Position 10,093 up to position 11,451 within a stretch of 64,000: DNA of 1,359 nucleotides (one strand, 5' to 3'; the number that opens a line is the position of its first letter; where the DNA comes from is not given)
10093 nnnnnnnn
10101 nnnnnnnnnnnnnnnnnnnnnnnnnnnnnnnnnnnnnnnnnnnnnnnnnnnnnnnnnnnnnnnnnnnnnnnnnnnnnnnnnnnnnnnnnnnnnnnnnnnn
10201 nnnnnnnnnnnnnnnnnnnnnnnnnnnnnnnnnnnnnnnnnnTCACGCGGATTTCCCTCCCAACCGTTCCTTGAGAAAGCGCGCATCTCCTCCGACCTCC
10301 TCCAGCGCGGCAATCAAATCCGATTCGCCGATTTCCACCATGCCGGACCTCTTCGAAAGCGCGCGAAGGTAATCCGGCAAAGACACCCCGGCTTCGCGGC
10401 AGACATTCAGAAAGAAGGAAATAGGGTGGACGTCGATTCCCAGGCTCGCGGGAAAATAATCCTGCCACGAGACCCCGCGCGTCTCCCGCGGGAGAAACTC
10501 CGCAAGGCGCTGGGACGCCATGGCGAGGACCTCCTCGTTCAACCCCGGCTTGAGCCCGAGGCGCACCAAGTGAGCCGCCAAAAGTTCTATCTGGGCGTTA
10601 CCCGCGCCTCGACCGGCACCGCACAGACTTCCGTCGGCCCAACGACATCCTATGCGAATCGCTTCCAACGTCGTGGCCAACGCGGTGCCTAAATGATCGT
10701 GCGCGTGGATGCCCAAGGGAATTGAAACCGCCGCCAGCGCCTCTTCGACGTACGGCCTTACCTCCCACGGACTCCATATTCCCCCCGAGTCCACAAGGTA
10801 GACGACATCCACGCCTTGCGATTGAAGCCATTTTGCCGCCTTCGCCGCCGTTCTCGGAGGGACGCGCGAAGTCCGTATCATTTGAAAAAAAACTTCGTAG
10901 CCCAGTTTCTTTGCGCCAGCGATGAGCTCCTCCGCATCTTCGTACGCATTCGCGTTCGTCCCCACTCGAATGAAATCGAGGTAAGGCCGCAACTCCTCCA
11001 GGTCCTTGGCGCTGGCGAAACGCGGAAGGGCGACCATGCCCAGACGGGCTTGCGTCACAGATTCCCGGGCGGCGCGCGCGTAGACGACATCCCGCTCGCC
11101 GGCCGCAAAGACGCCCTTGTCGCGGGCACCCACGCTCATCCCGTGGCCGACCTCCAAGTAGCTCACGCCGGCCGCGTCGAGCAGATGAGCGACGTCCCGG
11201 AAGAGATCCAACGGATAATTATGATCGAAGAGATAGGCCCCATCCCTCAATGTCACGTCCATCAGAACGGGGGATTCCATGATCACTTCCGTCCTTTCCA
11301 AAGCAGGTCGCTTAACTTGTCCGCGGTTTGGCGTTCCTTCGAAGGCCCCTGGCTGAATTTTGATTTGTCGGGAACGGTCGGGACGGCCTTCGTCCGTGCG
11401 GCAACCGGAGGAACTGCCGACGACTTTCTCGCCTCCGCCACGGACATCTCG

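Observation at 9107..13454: Cryptic small-molecule operon: TylF-like O-methyltransferase, P-family gene, DmpG-like aldolase, BioF-like alpha-oxoamine synthase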

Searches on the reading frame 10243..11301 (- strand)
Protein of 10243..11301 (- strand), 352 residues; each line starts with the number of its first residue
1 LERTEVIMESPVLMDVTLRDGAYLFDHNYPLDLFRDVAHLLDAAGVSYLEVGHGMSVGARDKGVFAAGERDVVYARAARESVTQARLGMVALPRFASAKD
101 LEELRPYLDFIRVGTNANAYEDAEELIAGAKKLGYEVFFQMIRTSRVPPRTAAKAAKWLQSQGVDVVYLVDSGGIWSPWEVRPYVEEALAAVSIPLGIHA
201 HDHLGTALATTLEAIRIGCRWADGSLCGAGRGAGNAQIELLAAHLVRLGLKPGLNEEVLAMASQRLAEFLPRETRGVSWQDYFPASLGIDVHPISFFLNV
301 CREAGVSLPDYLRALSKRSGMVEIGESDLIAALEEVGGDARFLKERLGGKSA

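Call 4: search_protein_families(library=pfam, proteins=[window:10243-11301:-], max_evalue=0.01)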
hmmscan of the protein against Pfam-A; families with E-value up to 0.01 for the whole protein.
window:10243-11301:- (352 aa): 1 family
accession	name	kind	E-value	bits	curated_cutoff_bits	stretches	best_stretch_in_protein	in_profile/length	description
PF00682.25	HMGL-like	-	3.4e-34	118.9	29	2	117-263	109-257/260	HMGL-like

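Call 5: search_protein_families(library=ncbifam, proteins=[window:10243-11301:-], max_evalue=0.01)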
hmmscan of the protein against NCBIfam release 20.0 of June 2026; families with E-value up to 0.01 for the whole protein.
window:10243-11301:- (352 aa): 26 families (the best 25 are shown)
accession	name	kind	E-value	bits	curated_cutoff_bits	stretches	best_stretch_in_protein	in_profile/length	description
NF006049.0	PRK08195.1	subfamily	3.2e-56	190.8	229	1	9-319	6-319/344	4-hyroxy-2-oxovalerate/4-hydroxy-2-oxopentanoic acid aldolase,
TIGR03217.1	4OH_2_O_val_ald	equivalog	3.4e-46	158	286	1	12-259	4-254/334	4-hydroxy-2-oxovalerate aldolase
TIGR02660.1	nifV_homocitr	equivalog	2.7e-22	79.5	462.9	1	12-267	3-260/365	homocitrate synthase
NF002085.0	PRK00915.1-2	subfamily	2.3e-18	66.2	517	1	8-259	11-264/504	2-isopropylmalate synthase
TIGR02146.1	LysS_fung_arch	equivalog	5.5e-17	62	413.55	1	13-246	1-236/344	homocitrate synthase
TIGR00977.1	citramal_synth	equivalog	1.7e-13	49.7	450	1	148-245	152-250/526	citramalate synthase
TIGR02090.1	LEU1_arch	subfamily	2e-13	50.2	484.75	1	14-266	4-258/363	isopropylmalate/citramalate/homocitrate synthases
NF002086.0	PRK00915.1-3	equivalog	2e-11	43.1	532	1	116-243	117-248/516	2-isopropylmalate synthase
TIGR00973.1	leuA_bact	equivalog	4.8e-10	38.5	598.7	1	118-243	114-243/494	2-isopropylmalate synthase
NF004283.0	PRK05692.1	subfamily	5.2e-10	38.9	246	1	146-274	153-288/300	hydroxymethylglutaryl-CoA lyase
NF006761.0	PRK09282.1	domain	7.9e-10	37.8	402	1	110-268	112-272/591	pyruvate carboxylase subunit B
NF042434.1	IPMS_Lepto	equivalog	5.1e-09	35.6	500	1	193-268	201-276/374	2-isopropylmalate synthase LeuA2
NF002088.0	PRK00915.1-5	equivalog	9.2e-09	34.3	697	1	187-245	189-247/514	2-isopropylmalate synthase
NF008985.0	PRK12331.1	equivalog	1e-08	34.4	718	1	111-263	113-267/465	oxaloacetate decarboxylase subunit alpha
NF041069.1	IPMS_Sufob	equivalog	2.1e-08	33.8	600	1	14-268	4-262/371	isopropylmalate synthase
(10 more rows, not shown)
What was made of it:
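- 10243..11280 (-): HMGL*: a divergent DmpG-like HMGL-family TIM-barrel protein (345 aa from the ATG at 11280; the ORF extends to a TTG at 11301). The stop overlaps the AOS start. It scores below both NCBIfam aldolase cut-offs (call 5).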

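Call 27: find_homologous_proteins(query=window:10243-11301:-, max_evalue=1e-10)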
Query window:10243-11301:- (352 aa): 219 proteins with E <= 1e-10 among 8000 candidates; the best 120 are listed.
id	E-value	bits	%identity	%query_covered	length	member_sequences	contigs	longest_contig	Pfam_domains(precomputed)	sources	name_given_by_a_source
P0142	2.3e-225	765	100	98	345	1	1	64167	PF00682.26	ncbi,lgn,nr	ncbi:MAG TPA: hypothetical protein VFX30_14175 [bacterium]|nr:hypothetical protein [bacterium]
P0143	1.2e-137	477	64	95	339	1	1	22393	PF00682.26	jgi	-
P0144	6.2e-132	458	61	96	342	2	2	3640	PF00682.26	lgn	-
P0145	1.2e-127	444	58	96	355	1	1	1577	PF00682.26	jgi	jgi:4-hydroxy 2-oxovalerate aldolase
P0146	2.6e-115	404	55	97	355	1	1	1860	PF00682.26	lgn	-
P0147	3.0e-96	341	49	95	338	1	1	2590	PF00682.26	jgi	jgi:4-hydroxy-2-oxovalerate aldolase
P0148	6.5e-37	146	31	93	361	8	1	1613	PF00682.26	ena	-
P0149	2.4e-35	141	35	72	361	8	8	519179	PF00682.26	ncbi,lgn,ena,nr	ncbi:MAG: 4-hydroxy-2-oxovalerate aldolase [Alphaproteobacteria bacterium]|nr:4-hydroxy-2-oxovalerat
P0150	9.9e-35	139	34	69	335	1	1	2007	PF00682.26,PF07836.17,PF00977.28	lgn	-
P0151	1.8e-34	138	37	69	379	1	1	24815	PF00682.26,PF07836.17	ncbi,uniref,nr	ncbi:4-hydroxy-2-oxovalerate aldolase [Roseovarius sp. A-2]|uniref:4-hydroxy-2-oxovalerate aldolase 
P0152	2.4e-32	131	37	69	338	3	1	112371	PF00682.26,PF07836.17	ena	-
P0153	5.4e-32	130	32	90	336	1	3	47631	PF00682.26,PF07836.17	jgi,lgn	jgi:4-hydroxy 2-oxovalerate aldolase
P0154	5.6e-32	130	33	70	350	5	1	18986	PF00682.26,PF07836.17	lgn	-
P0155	1.6e-31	128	34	76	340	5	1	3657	PF00682.26,PF07836.17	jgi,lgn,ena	-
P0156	2.7e-31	127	35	69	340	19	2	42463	PF00682.26,PF07836.17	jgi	jgi:4-hydroxy 2-oxovalerate aldolase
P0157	1.5e-30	125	33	93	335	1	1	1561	PF00682.26,PF07836.17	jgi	jgi:4-hydroxy 2-oxovalerate aldolase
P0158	2.3e-30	124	32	80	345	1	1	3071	PF00682.26,PF07836.17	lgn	-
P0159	4.3e-30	123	33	90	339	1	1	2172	PF00682.26,PF07836.17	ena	-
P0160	5.0e-30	123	34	72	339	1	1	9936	PF00682.26,PF07836.17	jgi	jgi:4-hydroxy 2-oxovalerate aldolase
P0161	7.2e-30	123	33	72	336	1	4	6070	PF00682.26,PF07836.17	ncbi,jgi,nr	ncbi:MAG TPA: 4-hydroxy-2-oxovalerate aldolase [Acidimicrobiales bacterium]|jgi:4-hydroxy 2-oxovaler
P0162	7.3e-30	123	35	70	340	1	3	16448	PF00682.26,PF07836.17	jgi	jgi:4-hydroxy 2-oxovalerate aldolase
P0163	9.0e-30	122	34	69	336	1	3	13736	PF00682.26,PF07836.17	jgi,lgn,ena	jgi:4-hydroxy 2-oxovalerate aldolase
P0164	1.3e-29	122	34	69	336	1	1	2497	PF00682.26,PF07836.17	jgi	jgi:4-hydroxy 2-oxovalerate aldolase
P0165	1.4e-29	122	35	66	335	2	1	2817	PF00682.26,PF07836.17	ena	-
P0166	2.5e-29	121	32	92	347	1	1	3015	PF00682.26,PF07836.17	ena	-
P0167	2.6e-29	121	32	94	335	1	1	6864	PF00682.26,PF07836.17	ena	-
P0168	3.0e-29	121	32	92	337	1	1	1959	PF00682.26,PF07836.17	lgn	-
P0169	3.2e-29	121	31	94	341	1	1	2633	PF00682.26,PF07836.17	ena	-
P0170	5.1e-29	120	32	93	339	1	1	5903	PF00682.26,PF07836.17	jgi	jgi:4-hydroxy 2-oxovalerate aldolase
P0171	6.0e-29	120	33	72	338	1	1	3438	PF00682.26,PF07836.17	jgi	jgi:4-hydroxy 2-oxovalerate aldolase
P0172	6.8e-29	119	35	66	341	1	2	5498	PF00682.26,PF07836.17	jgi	jgi:4-hydroxy 2-oxovalerate aldolase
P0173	8.3e-29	119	32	90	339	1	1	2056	PF00682.26,PF07836.17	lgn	-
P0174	1.1e-28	119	32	93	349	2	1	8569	PF00682.26,PF07836.17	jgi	jgi:4-hydroxy 2-oxovalerate aldolase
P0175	1.1e-28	119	35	71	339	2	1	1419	PF00682.26,PF07836.17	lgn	-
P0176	1.3e-28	119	31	92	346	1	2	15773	PF00682.26,PF07836.17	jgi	jgi:4-hydroxy 2-oxovalerate aldolase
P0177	3.5e-28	117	31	92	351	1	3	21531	PF00682.26,PF07836.17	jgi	jgi:4-hydroxy 2-oxovalerate aldolase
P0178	5.2e-28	117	31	92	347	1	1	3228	PF00682.26,PF07836.17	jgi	jgi:4-hydroxy 2-oxovalerate aldolase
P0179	1.0e-27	116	33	91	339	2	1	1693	PF00682.26,PF07836.17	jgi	jgi:4-hydroxy 2-oxovalerate aldolase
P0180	2.4e-27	114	30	92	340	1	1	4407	PF00682.26,PF07836.17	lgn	-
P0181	3.8e-27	114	33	70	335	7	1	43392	PF00682.26,PF07836.17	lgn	-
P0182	4.3e-27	114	35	66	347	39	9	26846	PF00682.26,PF07836.17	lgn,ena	-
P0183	4.9e-27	113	32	67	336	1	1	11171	PF00682.26,PF07836.17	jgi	jgi:4-hydroxy 2-oxovalerate aldolase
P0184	1.2e-26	112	30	92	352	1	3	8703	PF00682.26,PF07836.17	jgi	jgi:4-hydroxy 2-oxovalerate aldolase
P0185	2.0e-26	111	34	68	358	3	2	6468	PF00682.26,PF07836.17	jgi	jgi:4-hydroxy 2-oxovalerate aldolase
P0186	2.6e-26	111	30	92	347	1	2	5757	PF00682.26,PF07836.17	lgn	-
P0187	3.3e-26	111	32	93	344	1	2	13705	PF00682.26,PF07836.17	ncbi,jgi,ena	jgi:4-hydroxy 2-oxovalerate aldolase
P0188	5.0e-26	110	31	70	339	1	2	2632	PF00682.26,PF07836.17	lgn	-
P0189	5.1e-26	110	34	69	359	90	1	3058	PF00682.26,PF07836.17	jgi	jgi:4-hydroxy 2-oxovalerate aldolase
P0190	6.1e-26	110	32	92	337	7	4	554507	PF00682.26,PF07836.17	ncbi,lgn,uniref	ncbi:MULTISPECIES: 4-hydroxy-2-oxovalerate aldolase [Streptomyces]|uniref:4-hydroxy-2-oxovalerate al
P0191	7.3e-26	109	29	92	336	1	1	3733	PF00682.26,PF07836.17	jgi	jgi:4-hydroxy 2-oxovalerate aldolase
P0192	7.4e-26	109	31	93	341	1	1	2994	PF00682.26,PF07836.17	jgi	jgi:4-hydroxy 2-oxovalerate aldolase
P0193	1.3e-25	109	33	69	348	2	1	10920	PF00682.26,PF07836.17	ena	-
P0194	1.7e-25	108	30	92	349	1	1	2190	PF00682.26,PF07836.17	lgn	-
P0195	1.8e-25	108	35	66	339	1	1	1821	PF00682.26,PF07836.17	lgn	-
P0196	3.4e-25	107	31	79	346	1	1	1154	PF00682.26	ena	-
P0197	4.6e-25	107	31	90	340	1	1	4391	PF00682.26,PF07836.17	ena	-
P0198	4.7e-25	107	29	92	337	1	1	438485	PF00682.26,PF07836.17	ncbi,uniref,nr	ncbi:4-hydroxy-2-oxovalerate aldolase [Actinoplanes sp. Pm04-4]|uniref:4-hydroxy-2-oxovalerate aldol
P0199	6.2e-25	106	31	93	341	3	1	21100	PF00682.26,PF07836.17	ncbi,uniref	ncbi:4-hydroxy-2-oxovalerate aldolase [Streptomyces sp. NPDC059916]|uniref:4-hydroxy-2-oxovalerate a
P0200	7.4e-25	106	35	66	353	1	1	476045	PF00682.26,PF07836.17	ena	-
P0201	7.9e-25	106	32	72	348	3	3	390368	PF00682.26,PF07836.17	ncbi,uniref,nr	ncbi:4-hydroxy-2-oxovalerate aldolase [Nocardia flavorosea]|uniref:4-hydroxy-2-oxovalerate aldolase 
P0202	9.3e-25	106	33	64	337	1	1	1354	PF00682.26,PF07836.17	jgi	jgi:4-hydroxy 2-oxovalerate aldolase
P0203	9.4e-25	106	32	66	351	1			PF00682.26,PF07836.17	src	-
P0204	1.1e-24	106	31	92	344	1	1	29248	PF00682.26,PF07836.17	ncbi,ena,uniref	ncbi:4-hydroxy-2-oxovalerate aldolase [uncultured Jatrophihabitans sp.]|uniref:4-hydroxy-2-oxovalera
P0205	1.1e-24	106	31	93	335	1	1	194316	PF00682.26,PF07836.17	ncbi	ncbi:4-hydroxy-2-oxovalerate aldolase [Kribbella sp. NPDC055071]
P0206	1.1e-24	106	29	97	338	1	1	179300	PF00682.26,PF07836.17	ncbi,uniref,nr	ncbi:4-hydroxy-2-oxovalerate aldolase [Streptomyces tailanensis]|uniref:4-hydroxy-2-oxovalerate aldo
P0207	1.1e-24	106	30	95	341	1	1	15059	PF00682.26,PF07836.17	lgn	-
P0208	1.5e-24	105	32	66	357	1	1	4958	PF00682.26,PF07836.17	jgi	jgi:4-hydroxy 2-oxovalerate aldolase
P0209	1.6e-24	105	31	88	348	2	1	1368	PF00682.26,PF07836.17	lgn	-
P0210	1.7e-24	105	33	70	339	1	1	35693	PF00682.26,PF07836.17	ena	-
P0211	1.8e-24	105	32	69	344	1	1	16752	PF00682.26,PF07836.17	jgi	jgi:4-hydroxy 2-oxovalerate aldolase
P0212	1.9e-24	105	29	93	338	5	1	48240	PF00682.26,PF07836.17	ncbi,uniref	ncbi:4-hydroxy-2-oxovalerate aldolase [Kitasatospora cineracea]|uniref:4-hydroxy-2-oxovalerate aldol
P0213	2.1e-24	105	34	67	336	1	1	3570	PF00682.26,PF07836.17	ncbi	-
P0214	2.3e-24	105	32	66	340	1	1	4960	PF00682.26,PF07836.17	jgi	-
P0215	2.4e-24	104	34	66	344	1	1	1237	PF00682.26,PF07836.17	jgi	jgi:4-hydroxy 2-oxovalerate aldolase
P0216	2.5e-24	104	30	94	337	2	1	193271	PF00682.26,PF07836.17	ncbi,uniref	ncbi:4-hydroxy-2-oxovalerate aldolase [Streptomyces sp. NPDC058297]|uniref:4-hydroxy-2-oxovalerate a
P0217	2.7e-24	104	30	93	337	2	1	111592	PF00682.26,PF07836.17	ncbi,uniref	ncbi:4-hydroxy-2-oxovalerate aldolase [Streptomyces sp. NPDC019224]|uniref:4-hydroxy-2-oxovalerate a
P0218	2.8e-24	104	32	92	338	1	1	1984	PF00682.26,PF07836.17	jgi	jgi:4-hydroxy 2-oxovalerate aldolase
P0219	3.0e-24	104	31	93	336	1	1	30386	PF00682.26,PF07836.17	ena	-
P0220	3.1e-24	104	34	66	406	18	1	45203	PF00682.26,PF07836.17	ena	-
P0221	3.7e-24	104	33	72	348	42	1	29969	PF00682.26,PF07836.17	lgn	-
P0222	4.1e-24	104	34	64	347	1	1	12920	PF00682.26,PF07836.17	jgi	-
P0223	4.2e-24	104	31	95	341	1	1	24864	PF00682.26,PF07836.17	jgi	jgi:4-hydroxy 2-oxovalerate aldolase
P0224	4.3e-24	104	33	66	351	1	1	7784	PF00682.26,PF07836.17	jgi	-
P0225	4.5e-24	104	33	68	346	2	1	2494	PF00682.26,PF07836.17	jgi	jgi:4-hydroxy 2-oxovalerate aldolase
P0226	4.6e-24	104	29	92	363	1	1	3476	PF00682.26,PF07836.17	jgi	jgi:4-hydroxy 2-oxovalerate aldolase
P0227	4.9e-24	103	30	92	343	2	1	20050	PF00682.26,PF07836.17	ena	-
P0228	5.3e-24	103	34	67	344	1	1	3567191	PF00682.26,PF07836.17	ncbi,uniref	ncbi:4-hydroxy-2-oxovalerate aldolase [Aeromicrobium panaciterrae]|uniref:4-hydroxy-2-oxovalerate al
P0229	5.4e-24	103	31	66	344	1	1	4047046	PF00682.26,PF07836.17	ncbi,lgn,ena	-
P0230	5.8e-24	103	36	66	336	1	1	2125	PF00682.26,PF07836.17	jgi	jgi:4-hydroxy 2-oxovalerate aldolase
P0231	6.5e-24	103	31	93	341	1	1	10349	PF00682.26,PF07836.17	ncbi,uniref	ncbi:4-hydroxy-2-oxovalerate aldolase [Streptomyces sp. NPDC056390]|uniref:4-hydroxy-2-oxovalerate a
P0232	7.3e-24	103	32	64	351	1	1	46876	PF00682.26,PF07836.17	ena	-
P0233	7.7e-24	103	32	90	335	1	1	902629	PF00682.26,PF07836.17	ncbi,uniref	ncbi:4-hydroxy-2-oxovalerate aldolase [Nonomuraea sp. NPDC050790]|uniref:4-hydroxy-2-oxovalerate ald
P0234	8.4e-24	103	33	74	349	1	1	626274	PF00682.26,PF07836.17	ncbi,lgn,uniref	ncbi:4-hydroxy-2-oxovalerate aldolase [Streptomyces sp. NPDC093252]|uniref:4-hydroxy-2-oxovalerate a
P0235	9.7e-24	103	31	70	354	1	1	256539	PF00682.26,PF07836.17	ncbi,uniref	ncbi:4-hydroxy-2-oxovalerate aldolase [Streptomyces sp. NPDC088124]|uniref:4-hydroxy-2-oxovalerate a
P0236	1.0e-23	102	31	71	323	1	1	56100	PF00682.26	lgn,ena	-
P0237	1.2e-23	102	33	66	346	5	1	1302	PF00682.26,PF07836.17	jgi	jgi:4-hydroxy 2-oxovalerate aldolase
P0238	1.2e-23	102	33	67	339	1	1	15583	PF00682.26,PF07836.17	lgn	-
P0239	1.2e-23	102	30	61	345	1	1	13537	PF00682.26,PF07836.17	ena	-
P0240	1.2e-23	102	32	66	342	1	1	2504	PF00682.26,PF07836.17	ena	-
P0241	1.3e-23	102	30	93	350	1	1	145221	PF00682.26,PF07836.17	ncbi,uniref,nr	ncbi:4-hydroxy-2-oxovalerate aldolase [Streptomyces sp. TP-A0874]|uniref:4-hydroxy-2-oxovalerate ald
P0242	1.4e-23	102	32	69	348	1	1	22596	PF00682.26,PF07836.17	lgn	-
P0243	1.4e-23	102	31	66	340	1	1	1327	PF00682.26,PF07836.17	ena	-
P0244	1.5e-23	102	34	67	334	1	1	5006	PF00682.26,PF07836.17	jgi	jgi:4-hydroxy 2-oxovalerate aldolase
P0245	1.6e-23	102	31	95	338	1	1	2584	PF00682.26,PF07836.17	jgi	jgi:4-hydroxy 2-oxovalerate aldolase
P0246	1.7e-23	102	36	64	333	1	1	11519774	PF00682.26,PF07836.17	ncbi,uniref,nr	ncbi:4-hydroxy 2-oxovalerate aldolase [Nonomuraea polychroma]|uniref:4-hydroxy-2-oxovalerate aldolas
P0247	1.7e-23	102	33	66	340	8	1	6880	PF00682.26,PF07836.17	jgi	jgi:4-hydroxy 2-oxovalerate aldolase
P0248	1.7e-23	102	35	66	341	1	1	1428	PF00682.26,PF07836.17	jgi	jgi:4-hydroxy 2-oxovalerate aldolase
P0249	1.7e-23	102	31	74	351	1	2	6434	PF00682.26,PF07836.17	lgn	-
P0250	1.8e-23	102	34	64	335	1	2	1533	PF00682.26,PF07836.17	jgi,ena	jgi:4-hydroxy 2-oxovalerate aldolase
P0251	1.8e-23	102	33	66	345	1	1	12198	PF00682.26,PF07836.17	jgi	jgi:4-hydroxy 2-oxovalerate aldolase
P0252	2.0e-23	101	32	66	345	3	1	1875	PF00682.26,PF07836.17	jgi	jgi:4-hydroxy 2-oxovalerate aldolase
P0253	2.1e-23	101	32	66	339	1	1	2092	PF00682.26,PF07836.17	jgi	jgi:4-hydroxy 2-oxovalerate aldolase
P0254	2.1e-23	101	33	66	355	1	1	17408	PF00682.26,PF07836.17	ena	-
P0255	2.1e-23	101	35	64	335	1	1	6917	PF00682.26,PF07836.17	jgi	-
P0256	2.2e-23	101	29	92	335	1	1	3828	PF00682.26,PF07836.17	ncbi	ncbi:4-hydroxy-2-oxovalerate aldolase [Nonomuraea sp. NPDC055795]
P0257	2.3e-23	101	32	64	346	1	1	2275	PF00682.26,PF07836.17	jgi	jgi:4-hydroxy 2-oxovalerate aldolase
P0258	2.3e-23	101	30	92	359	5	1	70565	PF00682.26,PF07836.17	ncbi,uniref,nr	ncbi:4-hydroxy-2-oxovalerate aldolase [Protofrankia symbiont of Coriaria ruscifolia]|uniref:4-hydrox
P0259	2.5e-23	101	32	66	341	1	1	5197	PF00682.26,PF07836.17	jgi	jgi:4-hydroxy 2-oxovalerate aldolase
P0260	2.5e-23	101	32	66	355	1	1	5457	PF00682.26,PF07836.17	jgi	jgi:4-hydroxy 2-oxovalerate aldolase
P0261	2.6e-23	101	30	70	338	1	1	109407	PF00682.26,PF07836.17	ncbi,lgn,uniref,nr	ncbi:4-hydroxy-2-oxovalerate aldolase [Streptomyces sp. J2-1]|uniref:4-hydroxy-2-oxovalerate aldolas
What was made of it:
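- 10243..11280 (-): PF00682, 119 bits, with no PF07836 (calls 4, 27). Identity to any DmpG is 37% or less, against 49-64% to P-linked orthologs (call 27).
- On DmpG/BphI-type 4-hydroxy-2-oxovalerate aldolase (TIGR03217 / PRK08195): It is present in nearly all DmpG hits (call 27).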
